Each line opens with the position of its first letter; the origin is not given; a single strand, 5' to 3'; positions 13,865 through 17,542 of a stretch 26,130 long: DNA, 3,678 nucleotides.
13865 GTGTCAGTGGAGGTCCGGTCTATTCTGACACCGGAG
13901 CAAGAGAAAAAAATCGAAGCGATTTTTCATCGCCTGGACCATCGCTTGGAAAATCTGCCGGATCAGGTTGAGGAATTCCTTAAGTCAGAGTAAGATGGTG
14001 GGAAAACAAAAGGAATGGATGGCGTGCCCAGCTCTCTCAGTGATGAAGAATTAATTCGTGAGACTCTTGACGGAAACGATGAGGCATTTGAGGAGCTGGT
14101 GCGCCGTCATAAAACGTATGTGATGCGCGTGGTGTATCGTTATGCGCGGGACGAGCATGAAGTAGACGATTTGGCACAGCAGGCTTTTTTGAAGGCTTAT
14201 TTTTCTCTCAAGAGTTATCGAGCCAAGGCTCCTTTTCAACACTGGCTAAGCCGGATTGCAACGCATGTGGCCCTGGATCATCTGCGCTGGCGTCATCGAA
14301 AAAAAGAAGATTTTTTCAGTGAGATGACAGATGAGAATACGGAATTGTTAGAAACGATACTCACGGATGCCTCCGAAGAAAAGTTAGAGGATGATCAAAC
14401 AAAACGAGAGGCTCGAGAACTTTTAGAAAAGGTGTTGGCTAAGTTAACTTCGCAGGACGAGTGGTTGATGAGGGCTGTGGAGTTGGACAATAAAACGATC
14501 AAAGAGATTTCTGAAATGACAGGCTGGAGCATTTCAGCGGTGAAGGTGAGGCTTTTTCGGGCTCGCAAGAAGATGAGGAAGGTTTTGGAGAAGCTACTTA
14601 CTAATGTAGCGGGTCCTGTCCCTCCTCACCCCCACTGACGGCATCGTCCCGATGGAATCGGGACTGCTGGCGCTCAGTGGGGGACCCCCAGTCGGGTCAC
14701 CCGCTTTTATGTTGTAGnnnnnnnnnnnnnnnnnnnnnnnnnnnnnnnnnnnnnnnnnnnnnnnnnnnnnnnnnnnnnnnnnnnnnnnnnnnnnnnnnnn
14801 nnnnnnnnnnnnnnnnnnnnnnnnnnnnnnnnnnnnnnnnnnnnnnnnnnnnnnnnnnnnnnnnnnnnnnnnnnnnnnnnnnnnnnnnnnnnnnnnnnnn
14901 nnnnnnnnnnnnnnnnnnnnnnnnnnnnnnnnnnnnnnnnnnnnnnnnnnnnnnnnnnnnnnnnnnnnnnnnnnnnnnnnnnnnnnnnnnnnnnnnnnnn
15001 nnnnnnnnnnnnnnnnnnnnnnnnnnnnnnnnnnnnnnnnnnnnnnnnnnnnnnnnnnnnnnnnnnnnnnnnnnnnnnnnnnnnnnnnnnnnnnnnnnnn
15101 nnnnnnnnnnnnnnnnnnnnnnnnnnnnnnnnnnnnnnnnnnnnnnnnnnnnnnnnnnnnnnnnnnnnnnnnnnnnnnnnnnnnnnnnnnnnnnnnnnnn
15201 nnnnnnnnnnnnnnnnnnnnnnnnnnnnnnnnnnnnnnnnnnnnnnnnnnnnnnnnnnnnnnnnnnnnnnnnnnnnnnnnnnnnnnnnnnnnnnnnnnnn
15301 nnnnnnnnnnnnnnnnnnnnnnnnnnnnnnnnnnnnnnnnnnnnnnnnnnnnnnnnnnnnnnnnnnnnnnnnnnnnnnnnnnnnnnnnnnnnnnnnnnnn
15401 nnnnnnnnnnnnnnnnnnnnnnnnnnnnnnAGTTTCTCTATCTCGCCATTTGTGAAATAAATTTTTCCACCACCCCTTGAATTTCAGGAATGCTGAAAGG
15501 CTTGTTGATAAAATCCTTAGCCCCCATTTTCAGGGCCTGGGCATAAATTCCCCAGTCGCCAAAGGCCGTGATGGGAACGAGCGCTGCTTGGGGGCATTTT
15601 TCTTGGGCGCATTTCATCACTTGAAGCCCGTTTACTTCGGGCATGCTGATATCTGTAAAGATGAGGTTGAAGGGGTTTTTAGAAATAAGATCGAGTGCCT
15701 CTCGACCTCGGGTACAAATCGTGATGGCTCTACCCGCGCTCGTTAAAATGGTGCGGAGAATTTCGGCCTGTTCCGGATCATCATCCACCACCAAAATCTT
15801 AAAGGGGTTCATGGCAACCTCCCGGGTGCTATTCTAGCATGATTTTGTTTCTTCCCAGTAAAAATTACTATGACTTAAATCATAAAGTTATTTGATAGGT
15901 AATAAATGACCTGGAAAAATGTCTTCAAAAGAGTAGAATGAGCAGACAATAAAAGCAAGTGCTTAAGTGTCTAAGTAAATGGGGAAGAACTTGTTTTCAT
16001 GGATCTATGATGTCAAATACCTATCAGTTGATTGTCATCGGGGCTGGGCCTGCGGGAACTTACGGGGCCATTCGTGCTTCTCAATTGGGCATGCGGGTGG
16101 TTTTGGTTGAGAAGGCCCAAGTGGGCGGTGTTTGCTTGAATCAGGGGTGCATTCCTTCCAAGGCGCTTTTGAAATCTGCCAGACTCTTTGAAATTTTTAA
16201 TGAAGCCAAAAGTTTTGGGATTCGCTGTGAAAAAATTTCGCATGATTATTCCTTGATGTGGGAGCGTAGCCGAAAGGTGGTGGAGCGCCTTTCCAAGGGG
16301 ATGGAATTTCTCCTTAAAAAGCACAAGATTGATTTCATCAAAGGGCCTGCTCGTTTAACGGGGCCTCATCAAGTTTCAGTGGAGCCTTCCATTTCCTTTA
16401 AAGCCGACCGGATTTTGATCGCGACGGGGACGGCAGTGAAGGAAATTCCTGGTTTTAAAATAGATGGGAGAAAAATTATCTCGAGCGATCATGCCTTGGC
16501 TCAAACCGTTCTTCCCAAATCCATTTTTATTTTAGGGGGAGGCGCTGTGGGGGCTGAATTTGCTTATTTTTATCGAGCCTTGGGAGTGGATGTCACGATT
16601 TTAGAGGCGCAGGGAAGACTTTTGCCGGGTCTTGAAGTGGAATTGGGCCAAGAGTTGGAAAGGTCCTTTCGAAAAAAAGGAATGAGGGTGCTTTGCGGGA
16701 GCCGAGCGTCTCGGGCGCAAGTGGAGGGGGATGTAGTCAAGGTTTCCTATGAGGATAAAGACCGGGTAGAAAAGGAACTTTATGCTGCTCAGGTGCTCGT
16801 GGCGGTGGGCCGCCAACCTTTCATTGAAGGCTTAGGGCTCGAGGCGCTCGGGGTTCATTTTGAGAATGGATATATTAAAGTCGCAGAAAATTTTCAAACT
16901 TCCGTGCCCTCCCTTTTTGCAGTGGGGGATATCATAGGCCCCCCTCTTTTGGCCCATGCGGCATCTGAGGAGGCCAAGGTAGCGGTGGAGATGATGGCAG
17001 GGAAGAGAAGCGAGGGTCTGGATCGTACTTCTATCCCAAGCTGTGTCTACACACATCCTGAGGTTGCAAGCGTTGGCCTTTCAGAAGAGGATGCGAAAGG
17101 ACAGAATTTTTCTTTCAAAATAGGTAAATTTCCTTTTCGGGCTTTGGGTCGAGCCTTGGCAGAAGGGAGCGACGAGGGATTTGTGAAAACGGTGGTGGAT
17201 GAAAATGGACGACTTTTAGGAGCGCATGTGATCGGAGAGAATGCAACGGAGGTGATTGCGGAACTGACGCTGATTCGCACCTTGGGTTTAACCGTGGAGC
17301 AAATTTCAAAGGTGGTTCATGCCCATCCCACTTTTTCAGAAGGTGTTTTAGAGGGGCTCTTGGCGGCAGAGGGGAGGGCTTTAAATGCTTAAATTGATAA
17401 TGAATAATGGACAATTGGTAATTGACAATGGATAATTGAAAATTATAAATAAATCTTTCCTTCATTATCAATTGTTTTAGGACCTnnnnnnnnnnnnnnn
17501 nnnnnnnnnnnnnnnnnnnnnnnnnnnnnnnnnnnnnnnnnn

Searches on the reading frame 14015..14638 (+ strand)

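Call 16: search_protein_families(library=pfam, proteins=[window:14015-14638:+])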
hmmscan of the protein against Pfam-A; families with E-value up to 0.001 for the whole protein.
window:14015-14638:+ (207 aa): 3 families
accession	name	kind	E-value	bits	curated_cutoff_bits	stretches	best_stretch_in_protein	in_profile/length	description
PF04542.20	Sigma70_r2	-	4e-15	55.8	24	1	28-94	1-69/71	Sigma-70 region 2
PF08281.18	Sigma70_r4_2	-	4.7e-12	45.8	25.7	1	135-187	2-54/54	Sigma-70, region 4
PF04545.22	Sigma70_r4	-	3.3e-06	26.9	24.1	1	141-189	2-50/50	Sigma-70, region 4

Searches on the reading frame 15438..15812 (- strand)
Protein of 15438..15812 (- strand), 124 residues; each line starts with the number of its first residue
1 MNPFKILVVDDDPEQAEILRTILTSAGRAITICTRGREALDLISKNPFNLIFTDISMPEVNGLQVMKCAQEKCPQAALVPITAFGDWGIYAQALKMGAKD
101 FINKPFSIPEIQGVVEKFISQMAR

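Call 16: search_protein_families(library=pfam, proteins=[window:15438-15812:-])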
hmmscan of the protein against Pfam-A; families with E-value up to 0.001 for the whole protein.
window:15438-15812:- (124 aa): 1 family
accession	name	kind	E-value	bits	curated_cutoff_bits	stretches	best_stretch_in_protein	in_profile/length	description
PF00072.30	Response_reg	-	1.9e-24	86.4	30.2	1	6-114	1-109/111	Response regulator receiver domain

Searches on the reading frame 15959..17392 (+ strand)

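Call 16: search_protein_families(library=pfam, proteins=[window:15959-17392:+])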
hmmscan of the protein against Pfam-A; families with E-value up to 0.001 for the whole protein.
window:15959-17392:+ (477 aa): 12 families
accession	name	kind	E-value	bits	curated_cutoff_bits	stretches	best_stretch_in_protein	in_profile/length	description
PF07992.20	Pyr_redox_2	-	1.8e-65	221.7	26.1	1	22-339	1-291/291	Pyridine nucleotide-disulphide oxidoreductase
PF02852.28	Pyr_redox_dim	-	1.7e-35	122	25.3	1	359-463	1-106/110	Pyridine nucleotide-disulphide oxidoreductase, dimerisation domain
PF00070.33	Pyr_redox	-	7e-18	65.4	22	1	189-265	2-80/82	Pyridine nucleotide-disulphide oxidoreductase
PF13738.12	Pyr_redox_3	-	3.3e-10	40.1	30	1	146-323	122-305/305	Pyridine nucleotide-disulphide oxidoreductase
PF13450.12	NAD_binding_8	-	1e-09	39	21.9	1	26-59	1-35/68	NAD(P)-binding Rossmann-like domain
PF03486.20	HI0933_like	-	5.3e-07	29.8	50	1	23-54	2-33/244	HI0933-like protein Rossmann domain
PF01262.27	AlaDh_PNT_C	-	6.3e-07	29.5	23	0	183-281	22-97/214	Alanine dehydrogenase/PNT, C-terminal domain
PF01266.30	DAO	-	9.2e-07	29.1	27.9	0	24-57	2-37/353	FAD dependent oxidoreductase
PF01134.28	GIDA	-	1.1e-06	28.5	22.1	1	24-78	2-54/391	Glucose inhibited division protein A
PF12831.13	FAD_oxidored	-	5e-06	26.5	27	1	24-63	2-42/416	FAD dependent oxidoreductase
PF01494.25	FAD_binding_3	-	2.4e-05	24.1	22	0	23-54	3-34/349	FAD binding domain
PF00890.30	FAD_binding_2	-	0.00013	21.8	20.4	1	24-56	2-34/414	FAD binding domain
